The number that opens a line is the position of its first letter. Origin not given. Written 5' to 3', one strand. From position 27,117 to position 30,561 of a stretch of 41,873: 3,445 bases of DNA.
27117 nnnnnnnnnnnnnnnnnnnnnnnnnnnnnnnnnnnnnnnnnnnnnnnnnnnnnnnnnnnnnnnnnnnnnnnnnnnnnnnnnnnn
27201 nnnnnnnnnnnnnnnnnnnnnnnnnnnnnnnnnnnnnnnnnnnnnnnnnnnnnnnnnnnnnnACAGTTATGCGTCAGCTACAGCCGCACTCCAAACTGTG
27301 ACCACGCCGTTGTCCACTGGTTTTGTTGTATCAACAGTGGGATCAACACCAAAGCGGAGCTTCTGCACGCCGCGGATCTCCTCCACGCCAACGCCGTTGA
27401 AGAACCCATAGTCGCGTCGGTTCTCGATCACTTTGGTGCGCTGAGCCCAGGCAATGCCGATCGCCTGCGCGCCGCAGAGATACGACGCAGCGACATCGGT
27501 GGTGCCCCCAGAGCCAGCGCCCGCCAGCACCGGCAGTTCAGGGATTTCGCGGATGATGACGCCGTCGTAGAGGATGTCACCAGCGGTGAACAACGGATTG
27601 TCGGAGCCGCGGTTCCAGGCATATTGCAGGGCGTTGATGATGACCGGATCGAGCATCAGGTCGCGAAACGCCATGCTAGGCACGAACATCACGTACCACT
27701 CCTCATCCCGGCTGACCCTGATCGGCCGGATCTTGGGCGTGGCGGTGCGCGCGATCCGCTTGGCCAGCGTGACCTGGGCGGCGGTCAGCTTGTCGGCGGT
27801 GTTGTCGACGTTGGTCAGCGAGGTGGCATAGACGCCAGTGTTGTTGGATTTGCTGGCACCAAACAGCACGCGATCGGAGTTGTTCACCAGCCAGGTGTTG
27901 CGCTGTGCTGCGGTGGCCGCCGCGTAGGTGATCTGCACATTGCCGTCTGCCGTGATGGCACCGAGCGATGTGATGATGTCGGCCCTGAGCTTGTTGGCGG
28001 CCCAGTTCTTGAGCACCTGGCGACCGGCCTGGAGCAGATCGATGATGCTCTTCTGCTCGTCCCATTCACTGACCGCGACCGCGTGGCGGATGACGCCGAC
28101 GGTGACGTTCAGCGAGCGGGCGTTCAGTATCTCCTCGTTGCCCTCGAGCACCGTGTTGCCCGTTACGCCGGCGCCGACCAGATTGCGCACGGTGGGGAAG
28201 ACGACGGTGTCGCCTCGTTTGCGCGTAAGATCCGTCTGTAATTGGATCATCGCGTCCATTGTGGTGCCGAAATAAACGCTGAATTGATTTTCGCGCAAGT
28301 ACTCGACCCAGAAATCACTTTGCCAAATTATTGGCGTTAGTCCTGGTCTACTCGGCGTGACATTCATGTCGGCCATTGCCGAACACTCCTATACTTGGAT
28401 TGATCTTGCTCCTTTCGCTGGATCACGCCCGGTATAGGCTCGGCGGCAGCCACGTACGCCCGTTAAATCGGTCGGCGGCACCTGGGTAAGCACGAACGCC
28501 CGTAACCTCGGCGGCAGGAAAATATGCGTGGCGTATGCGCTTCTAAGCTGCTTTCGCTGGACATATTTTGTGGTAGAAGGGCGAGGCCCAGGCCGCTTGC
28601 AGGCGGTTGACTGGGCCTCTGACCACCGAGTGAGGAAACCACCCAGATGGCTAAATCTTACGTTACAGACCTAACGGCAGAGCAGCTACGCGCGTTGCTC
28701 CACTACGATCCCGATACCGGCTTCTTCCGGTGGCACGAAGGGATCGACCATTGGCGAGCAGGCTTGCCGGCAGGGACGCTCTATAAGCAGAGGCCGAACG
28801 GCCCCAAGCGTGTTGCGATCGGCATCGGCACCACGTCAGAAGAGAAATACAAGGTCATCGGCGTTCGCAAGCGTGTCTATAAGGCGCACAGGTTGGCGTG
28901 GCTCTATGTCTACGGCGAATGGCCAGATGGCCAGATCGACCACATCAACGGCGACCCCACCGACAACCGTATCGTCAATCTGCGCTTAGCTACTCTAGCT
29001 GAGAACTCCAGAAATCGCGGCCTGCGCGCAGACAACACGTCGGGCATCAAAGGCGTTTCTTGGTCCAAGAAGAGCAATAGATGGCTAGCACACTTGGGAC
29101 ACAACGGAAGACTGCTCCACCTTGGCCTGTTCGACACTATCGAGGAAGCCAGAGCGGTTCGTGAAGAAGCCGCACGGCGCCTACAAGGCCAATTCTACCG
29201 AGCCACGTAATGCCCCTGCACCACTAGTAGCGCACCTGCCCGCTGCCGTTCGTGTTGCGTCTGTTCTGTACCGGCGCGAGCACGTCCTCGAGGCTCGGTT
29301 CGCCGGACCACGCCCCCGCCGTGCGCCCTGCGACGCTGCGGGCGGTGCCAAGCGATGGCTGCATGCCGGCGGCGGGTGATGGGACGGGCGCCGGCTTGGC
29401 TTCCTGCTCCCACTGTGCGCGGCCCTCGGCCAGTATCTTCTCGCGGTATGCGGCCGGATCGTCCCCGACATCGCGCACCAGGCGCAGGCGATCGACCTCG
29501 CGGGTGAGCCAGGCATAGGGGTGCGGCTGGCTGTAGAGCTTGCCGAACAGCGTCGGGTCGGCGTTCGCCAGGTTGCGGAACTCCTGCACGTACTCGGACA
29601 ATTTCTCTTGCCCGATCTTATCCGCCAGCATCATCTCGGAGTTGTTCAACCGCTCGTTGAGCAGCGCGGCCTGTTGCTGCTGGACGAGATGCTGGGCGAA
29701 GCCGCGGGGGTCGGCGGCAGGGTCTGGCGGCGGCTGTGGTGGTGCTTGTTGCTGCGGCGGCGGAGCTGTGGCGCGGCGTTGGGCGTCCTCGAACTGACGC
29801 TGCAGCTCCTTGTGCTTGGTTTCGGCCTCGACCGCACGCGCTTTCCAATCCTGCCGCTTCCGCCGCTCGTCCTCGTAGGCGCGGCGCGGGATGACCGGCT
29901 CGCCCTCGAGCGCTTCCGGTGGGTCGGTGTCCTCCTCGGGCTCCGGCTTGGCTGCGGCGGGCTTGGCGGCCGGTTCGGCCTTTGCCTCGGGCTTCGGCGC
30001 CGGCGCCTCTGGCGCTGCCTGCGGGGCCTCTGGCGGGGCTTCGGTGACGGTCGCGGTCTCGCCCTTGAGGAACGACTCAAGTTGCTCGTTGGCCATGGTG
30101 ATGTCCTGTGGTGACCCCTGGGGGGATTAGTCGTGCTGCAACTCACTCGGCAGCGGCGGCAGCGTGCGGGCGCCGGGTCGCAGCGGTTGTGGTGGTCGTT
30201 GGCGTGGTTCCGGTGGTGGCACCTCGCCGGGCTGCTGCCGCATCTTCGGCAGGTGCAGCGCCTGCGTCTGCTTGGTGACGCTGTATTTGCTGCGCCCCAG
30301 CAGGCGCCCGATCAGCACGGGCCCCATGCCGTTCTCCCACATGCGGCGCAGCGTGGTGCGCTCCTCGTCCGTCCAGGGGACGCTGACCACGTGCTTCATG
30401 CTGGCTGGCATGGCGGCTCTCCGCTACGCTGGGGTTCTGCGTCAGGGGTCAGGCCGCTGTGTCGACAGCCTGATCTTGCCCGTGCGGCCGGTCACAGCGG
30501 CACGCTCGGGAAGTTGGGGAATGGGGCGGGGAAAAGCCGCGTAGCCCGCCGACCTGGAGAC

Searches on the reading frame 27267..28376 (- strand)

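Call 8: search_protein_families(library=phrogs, proteins=[window:27267-28376:-], max_evalue=0.001)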
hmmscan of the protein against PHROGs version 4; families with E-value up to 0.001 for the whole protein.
window:27267-28376:- (369 aa): 1 family
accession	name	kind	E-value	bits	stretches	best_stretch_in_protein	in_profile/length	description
phrog_334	-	head and packaging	3.2e-72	244.7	1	10-366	9-380/381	major head protein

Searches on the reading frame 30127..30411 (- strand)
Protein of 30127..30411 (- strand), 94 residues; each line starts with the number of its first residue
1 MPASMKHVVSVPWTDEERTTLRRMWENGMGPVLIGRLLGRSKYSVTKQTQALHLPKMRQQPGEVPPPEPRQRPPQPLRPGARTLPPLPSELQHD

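Call 7: search_protein_families(library=phrogs, proteins=[window:30127-30411:-], max_evalue=0.01)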
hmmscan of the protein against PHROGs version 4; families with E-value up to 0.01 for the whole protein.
window:30127-30411:- (94 aa): 2 families
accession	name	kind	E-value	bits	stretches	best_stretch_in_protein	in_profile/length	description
phrog_323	-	transcription regulation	0.00013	22.7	1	8-53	144-189/319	transcriptional regulator, D5-like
phrog_5536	-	unknown function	0.003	18.4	1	12-53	5-46/172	-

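Call 28: search_protein_families(library=pfam, proteins=[window:30127-30411:-], max_evalue=0.01)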
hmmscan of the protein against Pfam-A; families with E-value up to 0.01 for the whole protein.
window:30127-30411:- (94 aa): 2 families
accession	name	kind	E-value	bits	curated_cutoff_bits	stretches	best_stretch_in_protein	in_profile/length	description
PF07750.17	GcrA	-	0.00024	21.9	26.9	1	13-75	3-65/155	GcrA cell cycle regulator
PF13936.12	HTH_38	-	0.0026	17.9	27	1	14-42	6-34/44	Helix-turn-helix domain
